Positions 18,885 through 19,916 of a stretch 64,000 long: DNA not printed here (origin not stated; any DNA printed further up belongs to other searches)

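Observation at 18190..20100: AT-rich island encoding a secreted large-bacteriocin-like protein with downstream immunity candidates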

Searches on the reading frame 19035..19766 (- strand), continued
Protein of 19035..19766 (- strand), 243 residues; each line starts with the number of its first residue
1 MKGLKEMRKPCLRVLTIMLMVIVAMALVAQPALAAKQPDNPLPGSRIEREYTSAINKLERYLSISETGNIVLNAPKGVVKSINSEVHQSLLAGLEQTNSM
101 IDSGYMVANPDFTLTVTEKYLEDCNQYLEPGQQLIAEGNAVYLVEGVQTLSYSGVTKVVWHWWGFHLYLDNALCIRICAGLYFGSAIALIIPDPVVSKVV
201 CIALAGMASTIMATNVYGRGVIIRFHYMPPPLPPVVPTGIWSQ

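Call 34: fold_search(model_id=the predicted structure, library=pdb)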
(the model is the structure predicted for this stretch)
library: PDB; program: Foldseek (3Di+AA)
matches with E <= 10: 134; with E <= 0.001: 0
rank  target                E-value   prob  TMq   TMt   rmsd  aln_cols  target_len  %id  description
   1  4d5n_A                7.0e-01  0.18  0.18  0.12  16.0       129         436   11  Cryo-EM structures of ribosomal 80S complexes with termination factors and cricket paralysis virus IRES reveal the IRE (released 2015-02-04)
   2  5lzv_ii               1.2e+00  0.60  0.19  0.11   5.5        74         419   14  Structure of the mammalian ribosomal termination complex with accommodated eRF1(AAQ) and ABCE1. (released 2016-11-30)
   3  1mkm_A                1.2e+00  0.04  0.12  0.12  16.4       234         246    9  CRYSTAL STRUCTURE OF THE THERMOTOGA MARITIMA ICLR (released 2002-09-11)
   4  2mq9_MODEL_1_A        1.3e+00  0.33  0.19  0.30  10.1        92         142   12  Solution structure of E55Q mutant of eRF1 N-domain (released 2015-07-01)
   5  6xa1_j                1.3e+00  0.14  0.18  0.13   9.6        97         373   12  Structure of a drug-like compound stalled human translation termination complex (released 2020-10-07)
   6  6z46_G                1.4e+00  0.05  0.14  0.14  19.8       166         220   11  Structure of the S. acidocaldarius 20S proteasome (Saci0613/Saci0662) (released 2020-08-05)
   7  5lzu_ii               1.5e+00  0.57  0.18  0.11   5.6        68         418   16  Structure of the mammalian ribosomal termination complex with accommodated eRF1 (released 2016-11-30)
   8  6z46_D                1.5e+00  0.08  0.13  0.15  14.8       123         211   13  Structure of the S. acidocaldarius 20S proteasome (Saci0613/Saci0662) (released 2020-08-05)
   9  2mq6_MODEL_1_A        1.6e+00  0.21  0.17  0.26   5.0        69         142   12  Solution structure of Y125F mutant of eRF1 N-domain (released 2015-06-17)
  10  2llx_MODEL_1_A        2.1e+00  0.14  0.18  0.27   9.9        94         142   11  Solution structure of the N-terminal domain of human polypeptide chain release factor eRF1 (released 2012-05-30)
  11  3e20_B                2.5e+00  0.38  0.19  0.18   5.2        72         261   17  Crystal structure of S.pombe eRF1/eRF3 complex (released 2009-05-19)
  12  1dt9                  2.5e+00  0.38  0.20  0.13   5.0        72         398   15  THE CRYSTAL STRUCTURE OF HUMAN EUKARYOTIC RELEASE FACTOR ERF1-MECHANISM OF STOP CODON RECOGNITION AND PEPTIDYL-TRNA HYDR (released 2000-02-02)
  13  5dmq_B                2.5e+00  0.33  0.18  0.12   5.8        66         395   15  Crystal structure of mouse eRF1 in complex with Reverse Transcriptase (RT) of Moloney Murine Leukemia Virus (released 2016-07-06)
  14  8b6h_DO               2.7e+00  0.04  0.18  0.11  35.0       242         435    9  Cryo-EM structure of cytochrome c oxidase dimer (complex IV) from respiratory supercomplex of Tetrahymena thermophila (released 2023-03-29)
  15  1z7q_G                2.7e+00  0.02  0.14  0.14  17.5       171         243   12  Crystal structure of the 20s proteasome from yeast in complex with the proteasome activator PA26 from Trypanosome bruc (released 2005-08-09)
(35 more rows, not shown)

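Call 36: search_dna_similar(query=P0055, collection=plasmids, mode=protein, max_evalue=0.01, max_rows=25)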
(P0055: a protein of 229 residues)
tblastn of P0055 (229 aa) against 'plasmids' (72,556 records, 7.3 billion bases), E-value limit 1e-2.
No match.

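Call 37: search_dna_similar(query=P0055, collection=phages, mode=protein, max_evalue=0.01, max_rows=25)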
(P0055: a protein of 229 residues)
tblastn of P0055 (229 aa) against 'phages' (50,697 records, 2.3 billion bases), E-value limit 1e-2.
No match.

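Call 38: list_cluster_members(proteins=[P0050, P0055, P0060, P0066, P0070, P0074, P0088, P0108, P0142, P0172])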
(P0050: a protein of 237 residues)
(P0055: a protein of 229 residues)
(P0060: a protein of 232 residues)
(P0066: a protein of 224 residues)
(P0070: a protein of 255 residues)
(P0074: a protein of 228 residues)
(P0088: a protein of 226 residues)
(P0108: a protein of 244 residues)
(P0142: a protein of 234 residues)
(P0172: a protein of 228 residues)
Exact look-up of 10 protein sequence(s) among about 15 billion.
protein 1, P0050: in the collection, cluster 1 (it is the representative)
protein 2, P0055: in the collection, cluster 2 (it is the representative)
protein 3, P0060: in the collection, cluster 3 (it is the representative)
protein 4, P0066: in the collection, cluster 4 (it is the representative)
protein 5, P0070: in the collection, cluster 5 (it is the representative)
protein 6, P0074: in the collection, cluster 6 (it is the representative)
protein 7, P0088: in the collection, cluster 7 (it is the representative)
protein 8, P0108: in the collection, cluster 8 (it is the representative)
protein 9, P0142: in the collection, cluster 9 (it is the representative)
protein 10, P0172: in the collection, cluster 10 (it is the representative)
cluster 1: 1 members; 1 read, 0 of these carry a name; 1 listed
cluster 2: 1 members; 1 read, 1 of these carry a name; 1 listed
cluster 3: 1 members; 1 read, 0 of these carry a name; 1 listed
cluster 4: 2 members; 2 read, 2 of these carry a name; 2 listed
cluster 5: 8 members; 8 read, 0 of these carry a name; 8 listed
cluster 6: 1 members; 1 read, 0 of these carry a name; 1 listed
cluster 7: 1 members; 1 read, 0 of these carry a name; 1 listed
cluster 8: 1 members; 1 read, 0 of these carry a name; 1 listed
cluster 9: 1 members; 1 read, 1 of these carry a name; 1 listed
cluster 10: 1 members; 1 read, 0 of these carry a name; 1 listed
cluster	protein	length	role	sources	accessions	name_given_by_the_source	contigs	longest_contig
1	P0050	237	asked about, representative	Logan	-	-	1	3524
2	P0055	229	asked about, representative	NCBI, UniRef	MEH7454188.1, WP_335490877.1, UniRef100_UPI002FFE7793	hypothetical protein [Gottfriedia acidiceleris] | hypothetical protein n=1 Tax=Gottfriedia acidiceleris TaxID=371036 RepID=UPI002FFE7793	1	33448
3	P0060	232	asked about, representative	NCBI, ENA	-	-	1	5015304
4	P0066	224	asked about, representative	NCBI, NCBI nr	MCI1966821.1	MAG: hypothetical protein LKJ17_11930 [Oscillospiraceae bacterium] | hypothetical protein [Oscillospiraceae bacterium]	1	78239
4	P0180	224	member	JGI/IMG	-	hypothetical protein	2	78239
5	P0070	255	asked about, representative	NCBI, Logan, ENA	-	-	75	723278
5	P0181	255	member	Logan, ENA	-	-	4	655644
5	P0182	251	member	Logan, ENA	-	-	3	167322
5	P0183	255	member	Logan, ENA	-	-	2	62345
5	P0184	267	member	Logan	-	-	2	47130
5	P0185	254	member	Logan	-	-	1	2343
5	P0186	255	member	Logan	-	-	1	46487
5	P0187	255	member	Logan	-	-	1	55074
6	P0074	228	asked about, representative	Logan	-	-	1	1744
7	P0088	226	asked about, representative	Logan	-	-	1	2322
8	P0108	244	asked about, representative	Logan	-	-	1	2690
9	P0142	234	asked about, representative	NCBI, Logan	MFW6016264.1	MAG: hypothetical protein ACOCRK_07470 [bacterium]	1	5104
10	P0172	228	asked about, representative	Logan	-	-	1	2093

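Call 39: search_protein_families(library=pfam, proteins=[P0050, P0055, P0060, P0070, P0074, P0088, P0108, P0142, P0036, P0177], max_evalue=0.1)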
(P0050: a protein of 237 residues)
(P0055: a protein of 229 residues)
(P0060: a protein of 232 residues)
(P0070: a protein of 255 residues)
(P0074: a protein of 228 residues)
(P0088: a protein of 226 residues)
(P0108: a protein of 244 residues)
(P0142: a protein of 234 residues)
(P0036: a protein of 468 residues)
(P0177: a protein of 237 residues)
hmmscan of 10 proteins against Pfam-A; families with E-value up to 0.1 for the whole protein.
P0050 (237 aa): 1 family
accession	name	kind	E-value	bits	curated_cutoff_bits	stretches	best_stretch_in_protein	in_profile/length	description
PF17438.7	DUF5417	-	0.074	13.7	23.9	0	118-159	18-60/91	Family of unknown function (DUF5417)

P0055 (229 aa): 1 family
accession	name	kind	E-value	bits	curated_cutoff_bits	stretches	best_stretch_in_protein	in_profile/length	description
PF16573.10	CLP1_N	-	0.011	16.2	22.3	0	125-160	30-65/92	N-terminal beta-sandwich domain of polyadenylation factor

P0060 (232 aa): 1 family
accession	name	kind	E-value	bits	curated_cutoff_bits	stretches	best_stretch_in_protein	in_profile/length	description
PF14158.11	YndJ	-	0.034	13.9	27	1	170-203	38-71/258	YndJ-like protein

P0070 (255 aa): 0 families

P0074 (228 aa): 0 families

P0088 (226 aa): 1 family
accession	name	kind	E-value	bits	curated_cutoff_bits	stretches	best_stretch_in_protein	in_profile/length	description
PF12679.13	ABC2_membrane_2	-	0.038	13.7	27.2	1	5-164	14-91/283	ABC-2 family transporter protein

P0108 (244 aa): 2 families
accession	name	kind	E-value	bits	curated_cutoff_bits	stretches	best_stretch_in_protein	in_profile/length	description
PF03088.22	Str_synth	-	0.03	14.9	25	0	135-183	5-56/89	Strictosidine synthase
PF02025.20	IL5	-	0.085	13.5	24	0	37-117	8-86/112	Interleukin 5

P0142 (234 aa): 0 families

P0036 (468 aa): 4 families
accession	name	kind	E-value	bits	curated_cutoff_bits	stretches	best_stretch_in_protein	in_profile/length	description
PF13620.12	CarboxypepD_reg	-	9e-14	52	32.3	1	239-316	2-81/82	Carboxypeptidase regulatory-like domain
PF13715.12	CarbopepD_reg_2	-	4.2e-07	30.3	32.2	1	239-319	1-79/88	CarboxypepD_reg-like domain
PF20608.4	Phage_tube_C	-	0.052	14.3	24.1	0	271-306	43-80/82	Phage tail tube protein C-terminal domain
PF17210.9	SdrD_B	-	0.081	13.6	29.7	0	258-301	30-75/112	SdrD B-like domain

P0177 (237 aa): 0 families

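Call 40: find_encoding_contigs(protein=P0060, flank=6000, max_places=2)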
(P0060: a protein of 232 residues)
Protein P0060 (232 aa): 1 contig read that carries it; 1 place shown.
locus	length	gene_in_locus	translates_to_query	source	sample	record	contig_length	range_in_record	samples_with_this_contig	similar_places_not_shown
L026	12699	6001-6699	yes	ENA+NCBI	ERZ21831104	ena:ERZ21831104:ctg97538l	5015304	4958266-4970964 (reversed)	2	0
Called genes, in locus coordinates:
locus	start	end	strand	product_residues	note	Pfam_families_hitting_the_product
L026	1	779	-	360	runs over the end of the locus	PF00437:T2SSE, PF25199:nSTAND_NTPase5 (faint)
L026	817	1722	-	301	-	PF01841:Transglut_core, PF04473:DUF553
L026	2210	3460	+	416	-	PF00579:tRNA-synt_1b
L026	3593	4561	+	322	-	PF06782:UPF0236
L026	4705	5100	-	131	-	-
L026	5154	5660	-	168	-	-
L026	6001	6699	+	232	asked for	-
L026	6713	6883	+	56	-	-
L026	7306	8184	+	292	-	PF01381:HTH_3, PF07022:Phage_CI_repr (weak), PF12844:HTH_19, PF13560:HTH_31, PF02607:B12-binding_2, PF02310:B12-binding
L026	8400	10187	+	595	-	PF02734:Dak2, PF21645:FakA-like_M, PF02645:DegV, PF13684:FakA-like_C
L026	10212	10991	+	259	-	PF06966:DUF1295, PF02544:Steroid_dh (weak), PF04191:PEMT (weak)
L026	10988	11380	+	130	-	PF09945:DUF2177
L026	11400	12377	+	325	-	PF04463:2-thiour_desulf, PF08349:DUF1722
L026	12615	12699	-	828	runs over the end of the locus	PF07992:Pyr_redox_2, PF13738:Pyr_redox_3, PF00070:Pyr_redox, PF02852:Pyr_redox_dim, PF00581:Rhodanese, PF01206:TusA, PF02635:DsrE, PF13686:DrsE_2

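Call 41: find_encoding_contigs(protein=P0070, flank=6000, max_places=3)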
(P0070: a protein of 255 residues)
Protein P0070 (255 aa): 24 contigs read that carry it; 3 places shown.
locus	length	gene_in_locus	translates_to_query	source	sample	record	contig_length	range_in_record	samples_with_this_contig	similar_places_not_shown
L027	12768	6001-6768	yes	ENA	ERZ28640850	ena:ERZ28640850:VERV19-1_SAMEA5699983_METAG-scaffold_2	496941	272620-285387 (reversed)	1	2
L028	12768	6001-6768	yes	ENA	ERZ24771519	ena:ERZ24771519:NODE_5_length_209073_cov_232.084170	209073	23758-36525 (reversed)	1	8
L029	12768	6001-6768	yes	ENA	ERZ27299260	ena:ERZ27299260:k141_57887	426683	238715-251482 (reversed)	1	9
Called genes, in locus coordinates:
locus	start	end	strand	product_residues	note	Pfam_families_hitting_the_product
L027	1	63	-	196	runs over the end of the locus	PF02545:Maf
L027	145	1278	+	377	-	PF00022:Actin (faint), PF06723:MreB_Mbl, PF00012:HSP70, PF14450:FtsA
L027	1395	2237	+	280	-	PF04085:MreC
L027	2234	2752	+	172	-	PF04093:MreD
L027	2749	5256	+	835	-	PF03717:PBP_dimer, PF21922:PBP_dimer_2 (faint), PF00905:Transpeptidase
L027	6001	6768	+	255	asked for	-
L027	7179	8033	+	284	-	PF04951:Peptidase_M55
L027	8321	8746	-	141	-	PF01948:PyrI, PF02748:PyrI_C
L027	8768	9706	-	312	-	PF02729:OTCace_N, PF00185:OTCace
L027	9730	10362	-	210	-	PF00156:Pribosyltran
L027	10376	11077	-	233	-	PF00215:OMPdecase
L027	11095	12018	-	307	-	PF01180:DHO_dh, PF01207:Dus (faint), PF03060:NMO (weak)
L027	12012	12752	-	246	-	PF00175:NAD_binding_1 (weak), PF10418:DHODB_Fe-S_bind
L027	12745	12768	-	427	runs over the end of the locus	PF01979:Amidohydro_1, PF07969:Amidohydro_3 (faint), PF12890:DHOase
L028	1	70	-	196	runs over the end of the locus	PF02545:Maf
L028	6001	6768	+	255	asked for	-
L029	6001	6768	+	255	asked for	-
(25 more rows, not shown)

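Call 60: search_protein_families(library=padloc, proteins=[window:19035-19766:-, P0022, P0023, P0036], max_evalue=0.1)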
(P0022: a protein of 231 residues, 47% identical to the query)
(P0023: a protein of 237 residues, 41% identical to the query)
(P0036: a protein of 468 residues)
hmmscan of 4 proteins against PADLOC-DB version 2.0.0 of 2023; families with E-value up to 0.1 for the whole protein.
window:19035-19766:- (243 aa): 1 family
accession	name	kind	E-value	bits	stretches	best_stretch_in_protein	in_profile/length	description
PDLC03697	HEase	-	0.043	11.3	1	82-128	185-231/316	homing endonuclease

P0022 (231 aa): 1 family
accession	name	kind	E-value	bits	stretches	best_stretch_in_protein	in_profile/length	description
PDLC03357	MTase_II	-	0.032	10.6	1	22-108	234-321/620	Type II methyltransferase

P0023 (237 aa): 0 families

P0036 (468 aa): 0 families

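Call 61: search_protein_families(library=phrogs, proteins=[window:19035-19766:-, P0022, P0023, P0036], max_evalue=0.1)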
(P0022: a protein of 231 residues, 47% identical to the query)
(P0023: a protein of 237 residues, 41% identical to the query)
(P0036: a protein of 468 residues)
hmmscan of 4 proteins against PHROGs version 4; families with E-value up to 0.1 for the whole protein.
window:19035-19766:- (243 aa): 0 families

P0022 (231 aa): 1 family
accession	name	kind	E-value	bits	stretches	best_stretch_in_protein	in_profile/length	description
phrog_30375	-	unknown function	1.8e-11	45.2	1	1-226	1-219/228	-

P0023 (237 aa): 0 families

P0036 (468 aa): 0 families
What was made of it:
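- P0022 matches phrog_30375 (unknown function) at 1.8e-11 over the full profile (call 61).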

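Call 62: search_dna_similar(query=P0022, collection=phages, mode=protein, max_evalue=1, max_rows=20)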
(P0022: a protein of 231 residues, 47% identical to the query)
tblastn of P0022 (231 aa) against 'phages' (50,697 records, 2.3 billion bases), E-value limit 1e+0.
No match.

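Call 79: find_encoding_contigs(protein=P0055, flank=6000, max_places=2)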
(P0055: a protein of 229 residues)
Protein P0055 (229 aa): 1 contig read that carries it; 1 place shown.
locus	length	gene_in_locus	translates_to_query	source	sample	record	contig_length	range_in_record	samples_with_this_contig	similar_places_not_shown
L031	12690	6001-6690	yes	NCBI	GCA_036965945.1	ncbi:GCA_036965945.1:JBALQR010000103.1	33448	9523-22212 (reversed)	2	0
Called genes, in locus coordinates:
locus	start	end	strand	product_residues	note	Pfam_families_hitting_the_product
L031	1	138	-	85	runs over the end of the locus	PF02371:Transposase_20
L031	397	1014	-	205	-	PF00701:DHDPS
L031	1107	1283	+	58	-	PF13333:rve_2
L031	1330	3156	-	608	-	PF01370:Epimerase, PF07993:NAD_binding_4, PF13460:NAD_binding_10 (faint), PF00561:Abhydrolase_1, PF12146:Hydrolase_4, PF12697:Abhydrolase_6, PF10230:LIDHydrolase (weak)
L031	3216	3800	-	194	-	PF00440:TetR_N, PF16925:TetR_C_13, PF21993:TetR_C_13_2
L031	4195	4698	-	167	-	PF13646:HEAT_2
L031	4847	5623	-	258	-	-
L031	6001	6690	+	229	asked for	-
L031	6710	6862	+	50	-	-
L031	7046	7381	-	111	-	-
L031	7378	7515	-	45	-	-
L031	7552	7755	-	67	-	-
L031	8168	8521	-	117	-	-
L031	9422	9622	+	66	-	-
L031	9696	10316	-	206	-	-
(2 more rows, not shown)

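Call 80: find_encoding_contigs(protein=P0066, flank=6000, max_places=2)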
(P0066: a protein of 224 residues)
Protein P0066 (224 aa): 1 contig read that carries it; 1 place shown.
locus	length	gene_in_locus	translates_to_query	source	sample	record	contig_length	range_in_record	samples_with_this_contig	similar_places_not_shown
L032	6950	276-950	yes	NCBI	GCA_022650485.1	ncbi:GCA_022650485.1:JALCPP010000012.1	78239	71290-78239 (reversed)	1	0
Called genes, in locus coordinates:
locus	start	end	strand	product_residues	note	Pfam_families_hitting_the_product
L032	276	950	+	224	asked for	-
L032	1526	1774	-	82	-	-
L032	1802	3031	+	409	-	-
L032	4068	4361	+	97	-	-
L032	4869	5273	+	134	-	-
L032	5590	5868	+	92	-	-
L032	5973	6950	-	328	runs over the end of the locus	PF08279:HTH_11, PF13412:HTH_24, PF03099:BPL_LplA_LipB, PF02237:BPL_C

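Call 83: fold_search(model_id=the predicted structure, library=viral)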
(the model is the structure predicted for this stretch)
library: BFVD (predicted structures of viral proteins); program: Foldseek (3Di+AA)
matches with E <= 10: 219; with E <= 0.001: 0
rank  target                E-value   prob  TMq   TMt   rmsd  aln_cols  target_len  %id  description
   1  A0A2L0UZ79            3.8e-01  0.11  0.16  0.12  22.7       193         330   12  Uncharacterized protein [Agrobacterium phage Atu_ph07]
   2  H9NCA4                9.8e-01  0.06  0.12  0.15  16.6       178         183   10  (no name in the UniProt tables at hand)
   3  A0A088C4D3            1.0e+00  0.97  0.17  0.66   1.1        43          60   19  (no name in the UniProt tables at hand)
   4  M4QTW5                1.0e+00  0.06  0.15  0.16  17.0       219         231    8  (no name in the UniProt tables at hand)
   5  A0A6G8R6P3            1.6e+00  0.05  0.17  0.14  17.6       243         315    8  Uncharacterized protein [Synechococcus phage S-H34]
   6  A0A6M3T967            1.9e+00  0.25  0.14  0.30   6.1        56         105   16  (no name in the UniProt tables at hand)
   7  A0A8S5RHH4            1.9e+00  0.13  0.12  0.20  13.5        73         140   12  Uncharacterized protein [virus sp. ctiha2]
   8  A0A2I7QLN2            1.9e+00  0.03  0.13  0.09  21.3       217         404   10  (no name in the UniProt tables at hand)
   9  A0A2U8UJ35            2.0e+00  0.41  0.18  0.41  15.7        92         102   13  Uncharacterized protein [Gordonia phage Jace]
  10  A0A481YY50            2.0e+00  0.33  0.18  0.43  14.1        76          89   16  Peptide chain release factor 1, N-fragment [Marseillevirus LCMAC202]
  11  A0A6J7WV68            2.0e+00  0.09  0.15  0.27  11.3       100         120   16  Uncharacterized protein [uncultured Caudovirales phage]
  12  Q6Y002                2.0e+00  0.06  0.12  0.13  14.7       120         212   10  Coat protein (Fragment) [Citrus psorosis virus]
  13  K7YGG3                2.1e+00  0.03  0.12  0.13  21.6       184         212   12  Putative Sel1-like repeat-containing protein [Megavirus courdo11]
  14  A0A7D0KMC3            2.2e+00  0.28  0.16  0.54   3.2        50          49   18  (no name in the UniProt tables at hand)
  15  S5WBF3                2.2e+00  0.06  0.10  0.14  17.9       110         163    9  Uncharacterized protein [Pseudomonas phage PaBG]
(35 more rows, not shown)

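Call 84: predict_structure(alignment_id=A3)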
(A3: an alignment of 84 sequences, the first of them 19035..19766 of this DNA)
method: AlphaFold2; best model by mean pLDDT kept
length: 243 residues; sequences in the alignment: 84
mean_pLDDT: 88.0   pTM: 0.79
mean pLDDT of the five models: 88.0, 87.9, 87.1, 86.8, 86.5
residues with pLDDT >= 90: 178; 70-90: 29; 50-70: 27; < 50: 9
segments of 3 or more residues with pLDDT < 50: 30-37
pLDDT, mean of each block of 10 residues (from residue 1): 56 74 61 47 77 97 98 98 96 97 98 98 96 96 82 92 97 95 94 90 93 95 93 88 95
secondary structure, 60 per line:
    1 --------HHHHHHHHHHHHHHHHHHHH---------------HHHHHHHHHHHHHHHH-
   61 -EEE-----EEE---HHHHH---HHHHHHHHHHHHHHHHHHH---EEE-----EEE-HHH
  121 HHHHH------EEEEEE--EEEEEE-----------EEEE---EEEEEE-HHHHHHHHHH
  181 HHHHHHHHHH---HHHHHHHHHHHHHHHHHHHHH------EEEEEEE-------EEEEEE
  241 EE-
elements in order: H9-28 H44-59 E62-64 E70-72 H76-80 H84-102 E106-108 E114-116 H118-125 E132-137 E140-145 E157-160 E164-169 H171-190 H194-214 E221-227 E235-242
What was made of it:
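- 19125..19256 (-): Helical hairpin, residues 171-214. Helices 171-190 and 194-214 (call 84).
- On SA-M57 / EntV (EF1097) / dysgalacticin non-lytic large bacteriocins: The AlphaFold model (pLDDT 88, pTM 0.79) is alpha/beta with 10 strands (call 84).
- On CDI ionophore CdiA-CT / CdiI: The domain has two helices plus beta-strands (call 84).
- Strands before and after the hairpin form one sheet, which fits both ends lying on the same side of a membrane (call 84).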
